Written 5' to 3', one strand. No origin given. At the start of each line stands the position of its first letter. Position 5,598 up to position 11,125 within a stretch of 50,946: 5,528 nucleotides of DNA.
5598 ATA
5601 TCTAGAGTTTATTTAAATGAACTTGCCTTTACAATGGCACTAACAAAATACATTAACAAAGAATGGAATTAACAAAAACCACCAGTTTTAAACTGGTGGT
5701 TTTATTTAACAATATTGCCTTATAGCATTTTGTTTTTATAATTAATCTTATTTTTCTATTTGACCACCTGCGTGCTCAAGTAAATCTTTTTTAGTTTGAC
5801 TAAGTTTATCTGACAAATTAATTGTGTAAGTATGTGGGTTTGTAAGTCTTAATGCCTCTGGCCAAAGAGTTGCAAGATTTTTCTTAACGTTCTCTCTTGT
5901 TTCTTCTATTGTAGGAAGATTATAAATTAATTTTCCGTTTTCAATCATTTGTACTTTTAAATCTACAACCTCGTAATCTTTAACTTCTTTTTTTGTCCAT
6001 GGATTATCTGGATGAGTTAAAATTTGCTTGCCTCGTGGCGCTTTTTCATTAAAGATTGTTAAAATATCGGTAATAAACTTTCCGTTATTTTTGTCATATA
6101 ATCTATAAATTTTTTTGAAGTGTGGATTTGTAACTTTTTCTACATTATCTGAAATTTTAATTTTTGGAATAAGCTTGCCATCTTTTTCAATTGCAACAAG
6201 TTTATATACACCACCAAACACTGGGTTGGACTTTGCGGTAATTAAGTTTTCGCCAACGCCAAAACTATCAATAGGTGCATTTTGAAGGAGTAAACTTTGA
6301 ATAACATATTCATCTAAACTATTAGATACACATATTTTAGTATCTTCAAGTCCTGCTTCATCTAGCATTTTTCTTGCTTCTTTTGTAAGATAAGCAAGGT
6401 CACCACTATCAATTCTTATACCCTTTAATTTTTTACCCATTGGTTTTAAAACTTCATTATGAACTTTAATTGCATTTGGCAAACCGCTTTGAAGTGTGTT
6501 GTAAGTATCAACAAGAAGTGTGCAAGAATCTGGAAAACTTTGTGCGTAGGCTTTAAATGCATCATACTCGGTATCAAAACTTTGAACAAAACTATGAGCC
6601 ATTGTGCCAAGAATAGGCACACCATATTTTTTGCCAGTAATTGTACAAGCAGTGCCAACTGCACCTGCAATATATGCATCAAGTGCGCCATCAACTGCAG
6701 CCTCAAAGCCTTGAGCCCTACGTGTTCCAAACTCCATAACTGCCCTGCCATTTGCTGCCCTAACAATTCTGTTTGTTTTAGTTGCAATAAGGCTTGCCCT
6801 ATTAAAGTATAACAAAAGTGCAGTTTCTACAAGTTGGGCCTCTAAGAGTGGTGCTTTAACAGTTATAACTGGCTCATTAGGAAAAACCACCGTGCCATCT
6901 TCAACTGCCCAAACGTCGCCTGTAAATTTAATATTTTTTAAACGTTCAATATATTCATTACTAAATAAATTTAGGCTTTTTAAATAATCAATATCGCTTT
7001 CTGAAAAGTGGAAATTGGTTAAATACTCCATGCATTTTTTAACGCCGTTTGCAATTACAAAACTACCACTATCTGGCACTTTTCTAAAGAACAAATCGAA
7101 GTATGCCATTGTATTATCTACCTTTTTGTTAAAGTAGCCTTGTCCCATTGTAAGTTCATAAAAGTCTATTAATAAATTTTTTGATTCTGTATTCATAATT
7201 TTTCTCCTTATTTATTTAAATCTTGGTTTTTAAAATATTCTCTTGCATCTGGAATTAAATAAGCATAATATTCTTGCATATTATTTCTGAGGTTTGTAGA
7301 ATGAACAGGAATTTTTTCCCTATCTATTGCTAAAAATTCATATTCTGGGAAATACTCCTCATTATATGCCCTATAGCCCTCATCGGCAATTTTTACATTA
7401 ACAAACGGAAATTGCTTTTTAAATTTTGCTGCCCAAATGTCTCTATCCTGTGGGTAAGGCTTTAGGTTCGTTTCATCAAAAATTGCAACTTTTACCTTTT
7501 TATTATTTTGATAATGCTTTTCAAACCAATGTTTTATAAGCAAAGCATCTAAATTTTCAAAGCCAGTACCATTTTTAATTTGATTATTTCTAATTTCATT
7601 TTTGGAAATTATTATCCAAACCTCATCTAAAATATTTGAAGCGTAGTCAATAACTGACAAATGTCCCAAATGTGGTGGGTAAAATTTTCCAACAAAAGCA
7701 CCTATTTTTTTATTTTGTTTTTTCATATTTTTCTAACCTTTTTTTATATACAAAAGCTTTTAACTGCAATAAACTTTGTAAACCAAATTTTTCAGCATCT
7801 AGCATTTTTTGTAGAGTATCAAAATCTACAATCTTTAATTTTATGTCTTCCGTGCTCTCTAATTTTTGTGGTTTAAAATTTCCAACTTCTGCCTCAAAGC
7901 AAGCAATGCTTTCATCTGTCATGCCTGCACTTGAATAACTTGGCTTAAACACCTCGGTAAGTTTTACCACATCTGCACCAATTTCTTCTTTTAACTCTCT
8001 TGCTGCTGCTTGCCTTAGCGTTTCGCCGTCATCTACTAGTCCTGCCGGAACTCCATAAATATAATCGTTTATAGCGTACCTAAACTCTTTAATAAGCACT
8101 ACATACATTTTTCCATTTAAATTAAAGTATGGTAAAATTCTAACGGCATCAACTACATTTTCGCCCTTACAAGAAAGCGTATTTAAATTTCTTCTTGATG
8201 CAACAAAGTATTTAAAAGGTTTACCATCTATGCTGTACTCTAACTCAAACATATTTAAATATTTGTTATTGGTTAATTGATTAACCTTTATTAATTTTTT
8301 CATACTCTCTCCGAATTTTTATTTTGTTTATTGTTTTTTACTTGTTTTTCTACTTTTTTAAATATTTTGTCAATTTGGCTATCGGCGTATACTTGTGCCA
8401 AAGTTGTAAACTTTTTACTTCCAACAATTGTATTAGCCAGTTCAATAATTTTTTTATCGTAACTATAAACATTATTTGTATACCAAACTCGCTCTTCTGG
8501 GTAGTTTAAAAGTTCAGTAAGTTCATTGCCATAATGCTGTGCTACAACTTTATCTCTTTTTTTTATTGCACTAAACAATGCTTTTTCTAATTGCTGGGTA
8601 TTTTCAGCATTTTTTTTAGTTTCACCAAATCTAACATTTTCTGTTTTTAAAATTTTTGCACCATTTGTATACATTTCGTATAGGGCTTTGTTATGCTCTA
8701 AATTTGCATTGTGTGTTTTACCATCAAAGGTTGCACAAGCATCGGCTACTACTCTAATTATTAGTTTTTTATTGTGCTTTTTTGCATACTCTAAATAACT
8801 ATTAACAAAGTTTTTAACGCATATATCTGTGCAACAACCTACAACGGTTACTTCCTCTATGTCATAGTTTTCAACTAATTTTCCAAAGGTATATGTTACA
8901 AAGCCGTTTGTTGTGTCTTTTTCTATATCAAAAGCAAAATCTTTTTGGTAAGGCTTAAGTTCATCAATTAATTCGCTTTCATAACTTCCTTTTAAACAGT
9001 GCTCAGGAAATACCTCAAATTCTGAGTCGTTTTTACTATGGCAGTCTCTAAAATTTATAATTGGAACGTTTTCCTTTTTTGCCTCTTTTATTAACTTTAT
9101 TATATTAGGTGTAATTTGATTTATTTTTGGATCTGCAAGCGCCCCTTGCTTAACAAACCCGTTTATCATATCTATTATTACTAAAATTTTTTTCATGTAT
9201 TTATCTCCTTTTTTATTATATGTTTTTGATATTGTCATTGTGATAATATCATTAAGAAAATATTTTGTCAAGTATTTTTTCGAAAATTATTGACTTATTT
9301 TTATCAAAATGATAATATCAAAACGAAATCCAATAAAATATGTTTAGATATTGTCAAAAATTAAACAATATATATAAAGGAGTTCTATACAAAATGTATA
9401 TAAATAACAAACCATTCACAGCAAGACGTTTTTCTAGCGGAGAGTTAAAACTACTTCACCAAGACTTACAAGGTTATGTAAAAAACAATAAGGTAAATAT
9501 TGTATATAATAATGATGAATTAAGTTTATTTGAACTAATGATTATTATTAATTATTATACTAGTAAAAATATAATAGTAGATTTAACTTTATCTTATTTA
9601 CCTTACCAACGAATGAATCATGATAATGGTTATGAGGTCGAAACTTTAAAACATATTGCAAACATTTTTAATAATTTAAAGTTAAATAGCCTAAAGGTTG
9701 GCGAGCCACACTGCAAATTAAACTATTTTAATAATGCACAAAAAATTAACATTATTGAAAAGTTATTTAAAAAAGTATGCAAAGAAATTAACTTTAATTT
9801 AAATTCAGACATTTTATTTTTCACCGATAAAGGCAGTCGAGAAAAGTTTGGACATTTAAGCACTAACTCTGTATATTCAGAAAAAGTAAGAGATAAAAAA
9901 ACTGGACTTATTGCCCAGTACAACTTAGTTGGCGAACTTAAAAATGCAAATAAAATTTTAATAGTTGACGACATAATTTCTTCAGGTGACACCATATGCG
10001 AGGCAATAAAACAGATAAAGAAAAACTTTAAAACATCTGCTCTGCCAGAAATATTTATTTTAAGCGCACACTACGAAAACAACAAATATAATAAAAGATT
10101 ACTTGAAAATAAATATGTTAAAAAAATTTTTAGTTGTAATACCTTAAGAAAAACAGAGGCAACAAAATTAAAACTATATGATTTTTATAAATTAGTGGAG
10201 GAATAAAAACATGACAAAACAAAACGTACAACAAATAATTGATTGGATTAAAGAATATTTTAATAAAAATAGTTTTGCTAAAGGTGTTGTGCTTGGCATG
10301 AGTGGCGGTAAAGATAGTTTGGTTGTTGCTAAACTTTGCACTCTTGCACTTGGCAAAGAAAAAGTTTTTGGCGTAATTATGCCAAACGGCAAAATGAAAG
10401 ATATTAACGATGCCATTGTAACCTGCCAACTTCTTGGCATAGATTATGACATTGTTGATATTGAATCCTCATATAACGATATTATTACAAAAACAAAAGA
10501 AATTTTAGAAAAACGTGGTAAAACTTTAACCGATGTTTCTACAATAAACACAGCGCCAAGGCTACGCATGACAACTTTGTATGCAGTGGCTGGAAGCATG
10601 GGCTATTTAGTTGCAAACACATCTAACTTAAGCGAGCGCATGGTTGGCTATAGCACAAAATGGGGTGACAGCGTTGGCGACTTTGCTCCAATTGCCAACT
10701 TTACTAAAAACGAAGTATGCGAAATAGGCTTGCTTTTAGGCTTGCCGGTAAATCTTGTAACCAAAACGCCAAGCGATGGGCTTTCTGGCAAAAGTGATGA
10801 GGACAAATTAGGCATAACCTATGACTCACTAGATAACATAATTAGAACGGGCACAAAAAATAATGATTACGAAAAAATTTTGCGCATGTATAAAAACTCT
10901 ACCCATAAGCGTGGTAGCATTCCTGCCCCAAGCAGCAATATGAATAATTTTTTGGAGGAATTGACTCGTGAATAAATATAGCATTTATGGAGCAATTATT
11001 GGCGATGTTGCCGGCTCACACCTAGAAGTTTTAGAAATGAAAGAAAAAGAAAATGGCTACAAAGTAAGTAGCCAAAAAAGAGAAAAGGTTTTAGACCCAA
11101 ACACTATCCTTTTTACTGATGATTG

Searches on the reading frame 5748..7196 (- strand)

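Call 84: search_protein_families(library=pfam, proteins=[window:5748-7196:-], max_evalue=0.0001)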
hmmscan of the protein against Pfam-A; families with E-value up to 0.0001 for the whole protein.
window:5748-7196:- (482 aa): 3 families
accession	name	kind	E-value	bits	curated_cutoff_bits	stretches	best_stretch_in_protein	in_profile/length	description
PF17767.7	NAPRTase_N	-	5.8e-35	120.8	32.6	1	8-129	1-122/125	Nicotinate phosphoribosyltransferase (NAPRTase) N-terminal domain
PF17956.6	NAPRTase_C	-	2e-31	109.2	23.3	1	361-469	2-111/111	Nicotinate phosphoribosyltransferase C-terminal domain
PF04095.22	NAPRTase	-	6.1e-10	39.7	20.8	1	153-361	3-228/239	Nicotinate phosphoribosyltransferase (NAPRTase) family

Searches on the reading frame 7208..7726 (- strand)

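Call 84: search_protein_families(library=pfam, proteins=[window:7208-7726:-], max_evalue=0.0001)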
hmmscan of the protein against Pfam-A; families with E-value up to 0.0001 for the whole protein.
window:7208-7726:- (172 aa): 1 family
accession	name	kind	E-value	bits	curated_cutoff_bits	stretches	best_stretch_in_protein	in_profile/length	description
PF01467.32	CTP_transf_like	-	1.3e-05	25.9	21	1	11-48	2-41/133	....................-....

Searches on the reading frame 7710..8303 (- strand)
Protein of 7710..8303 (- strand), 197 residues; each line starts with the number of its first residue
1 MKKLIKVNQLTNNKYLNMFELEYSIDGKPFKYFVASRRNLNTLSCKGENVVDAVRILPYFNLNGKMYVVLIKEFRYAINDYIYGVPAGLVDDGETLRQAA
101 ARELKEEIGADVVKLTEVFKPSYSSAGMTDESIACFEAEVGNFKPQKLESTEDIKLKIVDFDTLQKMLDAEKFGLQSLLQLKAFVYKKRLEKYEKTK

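Call 84: search_protein_families(library=pfam, proteins=[window:7710-8303:-], max_evalue=0.0001)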
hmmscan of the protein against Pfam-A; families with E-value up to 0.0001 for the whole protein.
window:7710-8303:- (197 aa): 1 family
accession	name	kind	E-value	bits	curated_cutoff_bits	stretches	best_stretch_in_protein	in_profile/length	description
PF00293.34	NUDIX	-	2.7e-14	53.7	21.1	1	53-168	5-123/134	NUDIX domain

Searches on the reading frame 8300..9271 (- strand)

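Call 84: search_protein_families(library=pfam, proteins=[window:8300-9271:-], max_evalue=0.0001)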
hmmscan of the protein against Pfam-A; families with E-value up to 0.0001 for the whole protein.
window:8300-9271:- (323 aa): 1 family
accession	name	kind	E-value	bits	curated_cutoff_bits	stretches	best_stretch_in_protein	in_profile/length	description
PF00857.26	Isochorismatase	-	8e-31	107.9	27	1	29-195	2-164/175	Isochorismatase domain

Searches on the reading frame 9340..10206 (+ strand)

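Call 85: search_protein_families(library=pfam, proteins=[window:9340-10206:+], max_evalue=0.0001)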
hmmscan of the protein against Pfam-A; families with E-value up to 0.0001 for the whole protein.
window:9340-10206:+ (288 aa): 2 families
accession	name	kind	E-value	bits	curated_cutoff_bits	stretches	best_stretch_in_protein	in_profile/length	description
PF00156.33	Pribosyltran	-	8.4e-08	32.1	26.3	1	173-267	58-144/158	Phosphoribosyl transferase domain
PF24390.1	PRTase-CE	-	5.7e-06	26.8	27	1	126-270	25-172/253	PRTase-CE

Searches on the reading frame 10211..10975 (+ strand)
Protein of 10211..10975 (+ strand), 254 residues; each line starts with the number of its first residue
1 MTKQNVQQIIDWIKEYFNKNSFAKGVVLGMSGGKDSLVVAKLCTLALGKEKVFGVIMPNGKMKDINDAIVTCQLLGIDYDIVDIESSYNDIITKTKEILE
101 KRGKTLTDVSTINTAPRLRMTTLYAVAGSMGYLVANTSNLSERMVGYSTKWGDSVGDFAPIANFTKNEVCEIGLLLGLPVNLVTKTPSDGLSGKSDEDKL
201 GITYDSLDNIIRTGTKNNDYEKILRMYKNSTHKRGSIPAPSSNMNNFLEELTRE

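Call 85: search_protein_families(library=pfam, proteins=[window:10211-10975:+], max_evalue=0.0001)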
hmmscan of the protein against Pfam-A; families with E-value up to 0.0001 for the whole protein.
window:10211-10975:+ (254 aa): 2 families
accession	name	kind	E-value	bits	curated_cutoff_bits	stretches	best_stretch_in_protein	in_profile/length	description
PF02540.23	NAD_synthase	-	1.5e-58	198.2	21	1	6-234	2-239/242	NAD synthase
PF03054.22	tRNA_Me_trans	-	3.7e-05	23.9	20.6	0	26-105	3-93/202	tRNA methyl transferase HUP domain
